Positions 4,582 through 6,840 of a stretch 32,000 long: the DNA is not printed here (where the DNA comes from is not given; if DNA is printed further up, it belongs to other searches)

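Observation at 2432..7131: Cluster of three FHA-domain proteins, each with a different effector module, around one divergent promoter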

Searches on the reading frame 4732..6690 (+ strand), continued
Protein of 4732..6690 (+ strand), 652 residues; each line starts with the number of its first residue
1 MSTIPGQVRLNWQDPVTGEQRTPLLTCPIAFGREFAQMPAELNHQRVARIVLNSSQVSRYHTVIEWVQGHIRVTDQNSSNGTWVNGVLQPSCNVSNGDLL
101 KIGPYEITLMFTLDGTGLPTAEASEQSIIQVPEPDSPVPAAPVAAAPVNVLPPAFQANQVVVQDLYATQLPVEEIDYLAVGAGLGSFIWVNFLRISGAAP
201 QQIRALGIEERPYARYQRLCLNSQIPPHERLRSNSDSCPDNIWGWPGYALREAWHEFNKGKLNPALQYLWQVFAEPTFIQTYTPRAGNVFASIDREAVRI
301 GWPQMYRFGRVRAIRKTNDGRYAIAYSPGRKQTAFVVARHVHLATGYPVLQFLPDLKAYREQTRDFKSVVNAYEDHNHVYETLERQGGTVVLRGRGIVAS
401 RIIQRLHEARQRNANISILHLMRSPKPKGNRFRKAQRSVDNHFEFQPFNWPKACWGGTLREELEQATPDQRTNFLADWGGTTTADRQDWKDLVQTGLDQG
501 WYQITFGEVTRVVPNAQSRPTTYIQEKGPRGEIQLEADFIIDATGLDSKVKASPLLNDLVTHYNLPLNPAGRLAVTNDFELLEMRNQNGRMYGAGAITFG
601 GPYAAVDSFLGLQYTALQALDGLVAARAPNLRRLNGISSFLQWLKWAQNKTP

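Call 70: search_protein_families(library=pfam, proteins=[L014:10131-11021:+, L060:11142-11864:+, L056:2687-4702:+], max_evalue=0.001)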
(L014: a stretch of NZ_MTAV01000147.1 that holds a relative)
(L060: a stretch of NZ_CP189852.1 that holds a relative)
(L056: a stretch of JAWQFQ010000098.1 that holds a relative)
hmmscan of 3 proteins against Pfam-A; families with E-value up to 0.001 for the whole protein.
L014:10131-11021:+ (296 aa): 1 family
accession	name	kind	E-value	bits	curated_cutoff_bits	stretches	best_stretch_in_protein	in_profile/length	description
PF02517.21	Rce1-like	-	9e-21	74.4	22.4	1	144-227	4-92/93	Type II CAAX prenyl endopeptidase Rce1-like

L060:11142-11864:+ (240 aa): 2 families
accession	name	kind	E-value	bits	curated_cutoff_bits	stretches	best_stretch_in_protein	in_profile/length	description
PF13472.12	Lipase_GDSL_2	-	6.8e-26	92.3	32.9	1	26-215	1-177/178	GDSL-like Lipase/Acylhydrolase family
PF00657.28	Lipase_GDSL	-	5.7e-21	76.1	23.6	1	24-220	1-207/208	GDSL-like Lipase/Acylhydrolase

L056:2687-4702:+ (671 aa): 4 families
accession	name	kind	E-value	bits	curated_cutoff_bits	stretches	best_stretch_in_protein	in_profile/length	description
PF00999.27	Na_H_Exchanger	-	2.8e-65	221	26.2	1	22-381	4-369/375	Sodium/hydrogen exchanger, transmembrane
PF02254.24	TrkA_N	-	7.5e-29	100.8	23.8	1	420-535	1-116/116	TrkA-N domain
PF02080.26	TrkA_C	-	5.3e-16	58.7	27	1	597-664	3-69/71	TrkA-C domain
PF02558.23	ApbA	-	0.00089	19.3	22.2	0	420-478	1-57/150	Ketopantoate reductase PanE/ApbA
